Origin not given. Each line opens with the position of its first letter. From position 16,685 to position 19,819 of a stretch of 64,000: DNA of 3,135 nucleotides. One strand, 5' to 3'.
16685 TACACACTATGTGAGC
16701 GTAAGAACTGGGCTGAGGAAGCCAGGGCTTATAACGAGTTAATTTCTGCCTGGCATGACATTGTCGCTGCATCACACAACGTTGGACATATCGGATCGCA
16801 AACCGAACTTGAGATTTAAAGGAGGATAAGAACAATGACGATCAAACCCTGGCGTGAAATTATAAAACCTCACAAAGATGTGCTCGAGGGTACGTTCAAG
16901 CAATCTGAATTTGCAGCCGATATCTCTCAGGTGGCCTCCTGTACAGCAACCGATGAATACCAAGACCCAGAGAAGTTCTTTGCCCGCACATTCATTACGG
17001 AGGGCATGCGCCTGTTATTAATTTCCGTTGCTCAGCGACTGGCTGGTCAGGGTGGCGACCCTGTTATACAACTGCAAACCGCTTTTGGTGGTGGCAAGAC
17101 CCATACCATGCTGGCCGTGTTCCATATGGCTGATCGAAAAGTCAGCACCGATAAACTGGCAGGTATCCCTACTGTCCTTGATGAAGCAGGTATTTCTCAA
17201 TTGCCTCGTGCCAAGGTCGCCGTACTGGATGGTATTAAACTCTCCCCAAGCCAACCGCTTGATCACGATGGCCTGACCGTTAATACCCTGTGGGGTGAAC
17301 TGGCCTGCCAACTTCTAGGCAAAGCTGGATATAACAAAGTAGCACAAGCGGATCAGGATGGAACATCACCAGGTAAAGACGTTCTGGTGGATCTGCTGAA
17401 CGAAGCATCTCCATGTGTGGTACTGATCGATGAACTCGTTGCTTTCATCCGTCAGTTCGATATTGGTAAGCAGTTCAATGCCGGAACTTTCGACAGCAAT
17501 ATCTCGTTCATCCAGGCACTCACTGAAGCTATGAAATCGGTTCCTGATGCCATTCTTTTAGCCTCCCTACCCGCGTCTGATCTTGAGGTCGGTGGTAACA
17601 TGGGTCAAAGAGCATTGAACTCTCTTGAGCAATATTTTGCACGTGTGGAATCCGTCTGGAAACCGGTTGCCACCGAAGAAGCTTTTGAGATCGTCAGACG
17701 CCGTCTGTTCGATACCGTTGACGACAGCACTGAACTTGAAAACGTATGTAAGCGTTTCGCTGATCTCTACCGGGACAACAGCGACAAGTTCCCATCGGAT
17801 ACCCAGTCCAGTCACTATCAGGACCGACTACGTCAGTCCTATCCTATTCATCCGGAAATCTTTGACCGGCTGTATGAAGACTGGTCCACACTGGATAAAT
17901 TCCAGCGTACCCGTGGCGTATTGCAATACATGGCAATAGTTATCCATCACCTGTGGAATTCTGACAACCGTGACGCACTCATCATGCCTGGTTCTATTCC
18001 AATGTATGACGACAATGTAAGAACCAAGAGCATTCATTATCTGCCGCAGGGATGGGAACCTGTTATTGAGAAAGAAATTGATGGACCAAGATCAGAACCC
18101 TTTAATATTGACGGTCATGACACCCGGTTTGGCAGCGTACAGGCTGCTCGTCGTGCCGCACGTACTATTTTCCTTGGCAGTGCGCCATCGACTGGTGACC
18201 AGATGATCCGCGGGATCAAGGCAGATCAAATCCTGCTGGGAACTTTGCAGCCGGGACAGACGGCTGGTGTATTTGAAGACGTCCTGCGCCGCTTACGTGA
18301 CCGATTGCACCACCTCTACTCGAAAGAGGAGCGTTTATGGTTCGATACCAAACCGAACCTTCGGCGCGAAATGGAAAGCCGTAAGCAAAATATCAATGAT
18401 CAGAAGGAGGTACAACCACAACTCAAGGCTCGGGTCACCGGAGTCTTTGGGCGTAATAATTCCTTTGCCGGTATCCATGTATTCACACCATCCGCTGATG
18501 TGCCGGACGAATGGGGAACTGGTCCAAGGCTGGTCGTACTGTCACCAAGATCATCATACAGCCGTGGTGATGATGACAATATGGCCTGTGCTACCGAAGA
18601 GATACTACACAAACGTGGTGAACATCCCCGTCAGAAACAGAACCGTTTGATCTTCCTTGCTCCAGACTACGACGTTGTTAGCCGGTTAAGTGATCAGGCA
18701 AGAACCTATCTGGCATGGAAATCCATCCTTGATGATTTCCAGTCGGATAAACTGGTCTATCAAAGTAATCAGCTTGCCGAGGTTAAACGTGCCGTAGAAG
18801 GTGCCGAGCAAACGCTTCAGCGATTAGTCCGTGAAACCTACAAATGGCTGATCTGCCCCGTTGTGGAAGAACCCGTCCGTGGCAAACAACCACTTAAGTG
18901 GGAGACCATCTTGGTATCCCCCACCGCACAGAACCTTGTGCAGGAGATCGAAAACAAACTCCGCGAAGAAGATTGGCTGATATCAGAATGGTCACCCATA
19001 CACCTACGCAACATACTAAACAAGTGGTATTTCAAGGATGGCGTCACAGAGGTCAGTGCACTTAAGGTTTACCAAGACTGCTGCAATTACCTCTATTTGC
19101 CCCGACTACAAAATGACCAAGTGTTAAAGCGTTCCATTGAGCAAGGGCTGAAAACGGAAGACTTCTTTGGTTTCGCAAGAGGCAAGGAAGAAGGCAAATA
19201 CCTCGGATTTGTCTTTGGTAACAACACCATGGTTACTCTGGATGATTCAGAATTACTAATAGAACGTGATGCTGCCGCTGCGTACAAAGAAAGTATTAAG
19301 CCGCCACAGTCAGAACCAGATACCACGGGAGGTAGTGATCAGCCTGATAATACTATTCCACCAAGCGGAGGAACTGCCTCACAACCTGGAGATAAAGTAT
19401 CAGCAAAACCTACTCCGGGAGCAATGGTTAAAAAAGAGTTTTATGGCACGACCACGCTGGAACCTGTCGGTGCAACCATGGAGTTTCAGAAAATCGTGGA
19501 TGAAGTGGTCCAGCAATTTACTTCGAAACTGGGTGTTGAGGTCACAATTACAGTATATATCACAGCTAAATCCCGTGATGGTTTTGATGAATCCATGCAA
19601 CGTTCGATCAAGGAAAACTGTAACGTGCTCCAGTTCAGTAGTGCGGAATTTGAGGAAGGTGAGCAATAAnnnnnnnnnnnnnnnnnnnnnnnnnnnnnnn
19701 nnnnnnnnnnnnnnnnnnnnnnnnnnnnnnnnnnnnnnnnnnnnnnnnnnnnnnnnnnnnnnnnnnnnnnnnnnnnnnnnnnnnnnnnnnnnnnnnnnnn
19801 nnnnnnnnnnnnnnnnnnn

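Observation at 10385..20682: Candidate multi-gene defence system: SNF2 helicase-DUF3883 / DUF1156 methyltransferase / DUF499 ATPase, with a trailing DprA-like gene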

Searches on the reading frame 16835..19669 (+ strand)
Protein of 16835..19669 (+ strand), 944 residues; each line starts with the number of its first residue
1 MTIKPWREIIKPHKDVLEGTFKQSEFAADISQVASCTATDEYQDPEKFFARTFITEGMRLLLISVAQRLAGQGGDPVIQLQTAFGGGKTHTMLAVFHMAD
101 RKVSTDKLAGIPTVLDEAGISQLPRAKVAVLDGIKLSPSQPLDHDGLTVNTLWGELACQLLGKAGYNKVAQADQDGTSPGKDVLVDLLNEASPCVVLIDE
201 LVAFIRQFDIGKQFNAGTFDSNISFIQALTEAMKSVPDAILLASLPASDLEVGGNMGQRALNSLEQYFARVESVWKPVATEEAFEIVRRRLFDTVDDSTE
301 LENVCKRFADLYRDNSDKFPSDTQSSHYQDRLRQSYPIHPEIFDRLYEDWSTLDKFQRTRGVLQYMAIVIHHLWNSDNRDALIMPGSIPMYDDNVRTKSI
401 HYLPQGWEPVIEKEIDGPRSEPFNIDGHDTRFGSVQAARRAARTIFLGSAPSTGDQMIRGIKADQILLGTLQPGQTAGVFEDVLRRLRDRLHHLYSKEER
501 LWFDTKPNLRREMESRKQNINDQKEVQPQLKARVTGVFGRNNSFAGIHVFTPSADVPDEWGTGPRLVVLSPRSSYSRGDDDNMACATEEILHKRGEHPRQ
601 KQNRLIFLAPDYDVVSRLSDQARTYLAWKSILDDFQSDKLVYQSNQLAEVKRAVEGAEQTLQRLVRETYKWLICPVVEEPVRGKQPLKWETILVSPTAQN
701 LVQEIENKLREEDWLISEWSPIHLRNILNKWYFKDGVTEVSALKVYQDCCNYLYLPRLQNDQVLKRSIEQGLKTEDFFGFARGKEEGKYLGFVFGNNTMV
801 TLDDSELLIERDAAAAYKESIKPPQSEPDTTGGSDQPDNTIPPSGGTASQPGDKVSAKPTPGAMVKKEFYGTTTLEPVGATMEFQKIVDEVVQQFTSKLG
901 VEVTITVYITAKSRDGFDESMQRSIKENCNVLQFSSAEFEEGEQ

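Call 4: search_protein_families(library=pfam, proteins=[window:16835-19669:+], max_evalue=0.01)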
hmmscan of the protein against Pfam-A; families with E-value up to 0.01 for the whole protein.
window:16835-19669:+ (944 aa): 1 family
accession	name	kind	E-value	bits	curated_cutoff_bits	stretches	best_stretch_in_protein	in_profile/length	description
PF04465.17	DUF499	-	1.9e-34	119.1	23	1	125-519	19-424/1024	Protein of unknown function (DUF499)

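Call 5: search_protein_families(library=padloc, proteins=[window:16835-19669:+], max_evalue=0.01)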
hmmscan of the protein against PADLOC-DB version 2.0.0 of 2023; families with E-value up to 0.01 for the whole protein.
window:16835-19669:+ (944 aa): 2 families
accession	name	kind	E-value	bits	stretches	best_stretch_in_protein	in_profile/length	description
PDLC00662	HmaC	-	0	1537.4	1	1-941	1-941/941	AAA+ ATPase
PDLC02192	DUF499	-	4e-50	168.6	1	41-688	33-638/1022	-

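Call 28: search_protein_families(library=ncbifam, proteins=[window:16835-19666:+], max_evalue=0.01)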
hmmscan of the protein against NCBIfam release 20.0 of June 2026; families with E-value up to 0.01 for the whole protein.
window:16835-19666:+ (944 aa): 1 family
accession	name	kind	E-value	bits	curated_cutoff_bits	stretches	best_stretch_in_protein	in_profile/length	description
NF042962.1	DUF499_antiphage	equivalog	2.1e-61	208.1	1200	1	27-707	19-655/1025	anti-phage-associated DUF499 domain-containing protein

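Call 55: find_related_loci(query=window:16835-19666:+, collection=metagenome_contigs, flank=10000)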
Query window:16835-19666:+ (944 aa) in metagenome_contigs; peptide patterns used: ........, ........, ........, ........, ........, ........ (x = any residue, [..] = any of these).
94 stretches matched a pattern; 1 encode a relative of the query (tblastn E <= 1e-3); 1 distinct loci.
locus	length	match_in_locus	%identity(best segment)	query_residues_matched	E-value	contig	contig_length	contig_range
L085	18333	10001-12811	63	1-941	0e+0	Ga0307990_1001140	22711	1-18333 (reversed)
